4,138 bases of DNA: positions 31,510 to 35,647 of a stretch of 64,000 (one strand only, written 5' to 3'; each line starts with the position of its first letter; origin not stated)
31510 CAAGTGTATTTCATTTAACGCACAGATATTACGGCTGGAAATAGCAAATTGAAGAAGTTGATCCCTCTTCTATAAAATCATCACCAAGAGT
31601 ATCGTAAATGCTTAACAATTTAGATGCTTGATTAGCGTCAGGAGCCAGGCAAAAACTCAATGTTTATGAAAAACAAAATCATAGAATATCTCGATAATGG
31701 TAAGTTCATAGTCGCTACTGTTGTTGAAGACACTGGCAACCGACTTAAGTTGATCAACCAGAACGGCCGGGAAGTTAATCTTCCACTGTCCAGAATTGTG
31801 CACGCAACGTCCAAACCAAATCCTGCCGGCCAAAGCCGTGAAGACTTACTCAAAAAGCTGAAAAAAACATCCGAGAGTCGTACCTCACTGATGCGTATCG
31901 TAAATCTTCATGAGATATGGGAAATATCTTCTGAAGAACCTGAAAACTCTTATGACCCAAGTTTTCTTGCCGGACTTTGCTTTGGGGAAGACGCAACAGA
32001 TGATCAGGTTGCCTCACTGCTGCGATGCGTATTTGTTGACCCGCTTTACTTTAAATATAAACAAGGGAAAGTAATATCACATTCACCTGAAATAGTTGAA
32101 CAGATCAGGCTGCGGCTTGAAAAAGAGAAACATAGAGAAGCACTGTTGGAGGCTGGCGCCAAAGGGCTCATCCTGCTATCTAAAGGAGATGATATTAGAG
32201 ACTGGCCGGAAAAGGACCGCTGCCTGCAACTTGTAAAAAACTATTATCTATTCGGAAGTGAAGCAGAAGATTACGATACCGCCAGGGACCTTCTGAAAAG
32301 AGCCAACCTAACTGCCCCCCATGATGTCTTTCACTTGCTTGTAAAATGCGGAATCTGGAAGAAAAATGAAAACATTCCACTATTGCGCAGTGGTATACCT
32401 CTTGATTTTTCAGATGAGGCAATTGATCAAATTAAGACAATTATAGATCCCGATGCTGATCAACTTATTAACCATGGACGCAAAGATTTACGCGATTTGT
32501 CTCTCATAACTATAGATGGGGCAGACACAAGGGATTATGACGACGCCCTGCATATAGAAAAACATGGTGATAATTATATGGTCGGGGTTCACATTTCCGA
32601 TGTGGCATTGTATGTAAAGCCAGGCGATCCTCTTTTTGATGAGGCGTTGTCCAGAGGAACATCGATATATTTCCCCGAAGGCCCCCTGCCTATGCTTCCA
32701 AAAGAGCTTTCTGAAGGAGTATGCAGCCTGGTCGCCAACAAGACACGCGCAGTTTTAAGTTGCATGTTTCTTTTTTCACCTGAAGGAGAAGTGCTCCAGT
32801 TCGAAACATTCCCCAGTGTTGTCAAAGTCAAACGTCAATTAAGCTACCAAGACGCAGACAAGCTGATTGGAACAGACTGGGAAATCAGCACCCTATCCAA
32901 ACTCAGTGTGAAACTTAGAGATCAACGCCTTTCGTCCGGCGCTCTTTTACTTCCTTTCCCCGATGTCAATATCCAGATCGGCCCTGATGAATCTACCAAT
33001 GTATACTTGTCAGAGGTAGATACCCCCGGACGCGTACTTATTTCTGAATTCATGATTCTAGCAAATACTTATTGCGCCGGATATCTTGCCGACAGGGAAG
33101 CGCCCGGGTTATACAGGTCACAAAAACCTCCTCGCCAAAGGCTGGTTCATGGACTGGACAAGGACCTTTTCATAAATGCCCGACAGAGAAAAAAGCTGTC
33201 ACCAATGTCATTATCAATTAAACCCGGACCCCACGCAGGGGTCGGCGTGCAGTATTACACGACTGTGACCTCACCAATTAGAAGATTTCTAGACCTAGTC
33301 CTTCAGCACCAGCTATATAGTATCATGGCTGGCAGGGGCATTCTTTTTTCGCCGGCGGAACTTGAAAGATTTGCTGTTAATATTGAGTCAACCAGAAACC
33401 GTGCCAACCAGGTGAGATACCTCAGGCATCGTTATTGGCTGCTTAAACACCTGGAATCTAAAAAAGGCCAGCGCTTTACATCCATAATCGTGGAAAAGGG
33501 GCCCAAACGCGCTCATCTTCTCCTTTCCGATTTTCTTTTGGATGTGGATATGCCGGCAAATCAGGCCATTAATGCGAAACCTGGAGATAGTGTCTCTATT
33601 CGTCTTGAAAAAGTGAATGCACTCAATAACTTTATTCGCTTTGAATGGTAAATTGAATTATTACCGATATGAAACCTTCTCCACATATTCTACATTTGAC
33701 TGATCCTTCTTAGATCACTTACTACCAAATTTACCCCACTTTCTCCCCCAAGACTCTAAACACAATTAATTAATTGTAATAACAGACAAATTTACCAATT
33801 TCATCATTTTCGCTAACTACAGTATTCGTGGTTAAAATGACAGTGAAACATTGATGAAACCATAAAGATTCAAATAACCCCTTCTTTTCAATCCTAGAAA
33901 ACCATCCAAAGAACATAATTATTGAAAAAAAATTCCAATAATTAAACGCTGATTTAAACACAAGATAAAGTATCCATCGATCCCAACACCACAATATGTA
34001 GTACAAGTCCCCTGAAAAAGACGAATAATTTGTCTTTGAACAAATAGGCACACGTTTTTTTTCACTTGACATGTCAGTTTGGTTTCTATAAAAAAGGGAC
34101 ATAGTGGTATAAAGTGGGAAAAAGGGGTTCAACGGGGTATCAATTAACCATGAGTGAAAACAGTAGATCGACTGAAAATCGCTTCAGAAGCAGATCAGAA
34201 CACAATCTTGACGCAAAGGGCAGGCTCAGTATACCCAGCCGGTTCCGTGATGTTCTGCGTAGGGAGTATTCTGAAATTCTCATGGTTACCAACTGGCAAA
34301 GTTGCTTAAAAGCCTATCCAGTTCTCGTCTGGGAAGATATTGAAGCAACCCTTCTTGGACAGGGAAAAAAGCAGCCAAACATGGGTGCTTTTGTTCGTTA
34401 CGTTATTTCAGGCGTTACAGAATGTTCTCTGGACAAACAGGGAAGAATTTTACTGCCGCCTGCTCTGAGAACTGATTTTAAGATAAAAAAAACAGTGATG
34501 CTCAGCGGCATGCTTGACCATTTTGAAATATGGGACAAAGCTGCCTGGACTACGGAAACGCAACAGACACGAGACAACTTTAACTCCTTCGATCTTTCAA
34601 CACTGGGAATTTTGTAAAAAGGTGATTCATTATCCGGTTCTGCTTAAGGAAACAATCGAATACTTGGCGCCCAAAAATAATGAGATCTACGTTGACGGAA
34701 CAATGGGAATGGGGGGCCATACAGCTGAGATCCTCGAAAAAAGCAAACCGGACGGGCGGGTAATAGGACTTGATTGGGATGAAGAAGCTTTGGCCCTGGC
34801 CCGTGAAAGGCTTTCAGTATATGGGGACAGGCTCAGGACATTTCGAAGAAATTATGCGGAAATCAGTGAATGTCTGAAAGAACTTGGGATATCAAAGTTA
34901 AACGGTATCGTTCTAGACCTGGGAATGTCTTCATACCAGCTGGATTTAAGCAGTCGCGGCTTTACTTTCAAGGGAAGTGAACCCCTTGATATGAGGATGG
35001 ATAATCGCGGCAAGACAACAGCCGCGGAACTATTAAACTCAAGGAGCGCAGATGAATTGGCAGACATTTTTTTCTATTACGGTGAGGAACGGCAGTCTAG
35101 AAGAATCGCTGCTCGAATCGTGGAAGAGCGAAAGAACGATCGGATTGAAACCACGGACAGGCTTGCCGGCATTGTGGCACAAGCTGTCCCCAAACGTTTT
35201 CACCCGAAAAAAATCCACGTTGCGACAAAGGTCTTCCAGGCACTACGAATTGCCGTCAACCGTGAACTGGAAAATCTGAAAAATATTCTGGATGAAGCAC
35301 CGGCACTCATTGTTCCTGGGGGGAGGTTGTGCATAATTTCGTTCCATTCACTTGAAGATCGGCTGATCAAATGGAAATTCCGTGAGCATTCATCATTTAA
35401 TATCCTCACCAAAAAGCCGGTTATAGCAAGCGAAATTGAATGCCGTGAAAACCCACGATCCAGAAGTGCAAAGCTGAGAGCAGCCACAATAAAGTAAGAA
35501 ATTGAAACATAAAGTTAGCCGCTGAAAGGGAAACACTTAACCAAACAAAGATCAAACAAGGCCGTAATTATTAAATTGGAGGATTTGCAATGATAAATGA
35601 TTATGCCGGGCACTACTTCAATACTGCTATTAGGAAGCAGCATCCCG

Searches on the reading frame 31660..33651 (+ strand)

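Call 9: search_protein_families(library=ncbifam, proteins=[window:31660-33651:+], max_evalue=1e-10)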
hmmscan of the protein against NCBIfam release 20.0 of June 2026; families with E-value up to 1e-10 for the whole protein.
window:31660-33651:+ (663 aa): 5 families
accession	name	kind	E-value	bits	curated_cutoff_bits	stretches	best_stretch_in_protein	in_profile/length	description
TIGR02063.1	RNase_R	equivalog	5.9e-68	229.8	597.85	1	242-501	216-487/711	ribonuclease R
TIGR00358.1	3_prime_RNase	superfamily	1.2e-57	195.7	368.6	1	241-493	163-426/657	VacB/RNase II family 3'-5' exoribonuclease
NF003455.0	PRK05054.1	equivalog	1e-40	139.6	542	1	272-487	188-416/645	exoribonuclease II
NF008648.0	PRK11642.1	equivalog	8.2e-38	130.2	982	1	242-497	229-495/813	ribonuclease R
TIGR02062.1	RNase_B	equivalog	2.1e-37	128.5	641.9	1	271-486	188-416/646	exoribonuclease II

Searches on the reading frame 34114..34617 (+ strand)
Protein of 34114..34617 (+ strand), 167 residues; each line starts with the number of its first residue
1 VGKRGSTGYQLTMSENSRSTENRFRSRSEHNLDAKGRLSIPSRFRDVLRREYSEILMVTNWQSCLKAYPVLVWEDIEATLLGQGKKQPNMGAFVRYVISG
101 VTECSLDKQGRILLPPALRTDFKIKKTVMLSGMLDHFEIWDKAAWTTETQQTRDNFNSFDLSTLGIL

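Call 36: search_protein_families(library=pfam, proteins=[window:34114-34617:+], max_evalue=0.01)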
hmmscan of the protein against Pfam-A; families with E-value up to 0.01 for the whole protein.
window:34114-34617:+ (167 aa): 1 family
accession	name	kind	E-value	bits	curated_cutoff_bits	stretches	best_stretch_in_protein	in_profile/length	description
PF02381.23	MraZ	-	8e-29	99.9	23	2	98-156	2-61/72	MraZ protein, putative antitoxin-like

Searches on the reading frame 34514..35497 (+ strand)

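Call 9: search_protein_families(library=ncbifam, proteins=[window:34514-35497:+], max_evalue=1e-10)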
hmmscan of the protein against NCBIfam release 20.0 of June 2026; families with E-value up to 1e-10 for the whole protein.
window:34514-35497:+ (327 aa): 1 family
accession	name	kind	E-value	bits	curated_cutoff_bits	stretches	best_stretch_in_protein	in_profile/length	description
TIGR00006.1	TIGR00006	equivalog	5.9e-97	324.8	154.3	1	37-324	5-307/310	16S rRNA (cytosine(1402)-N(4))-methyltransferase RsmH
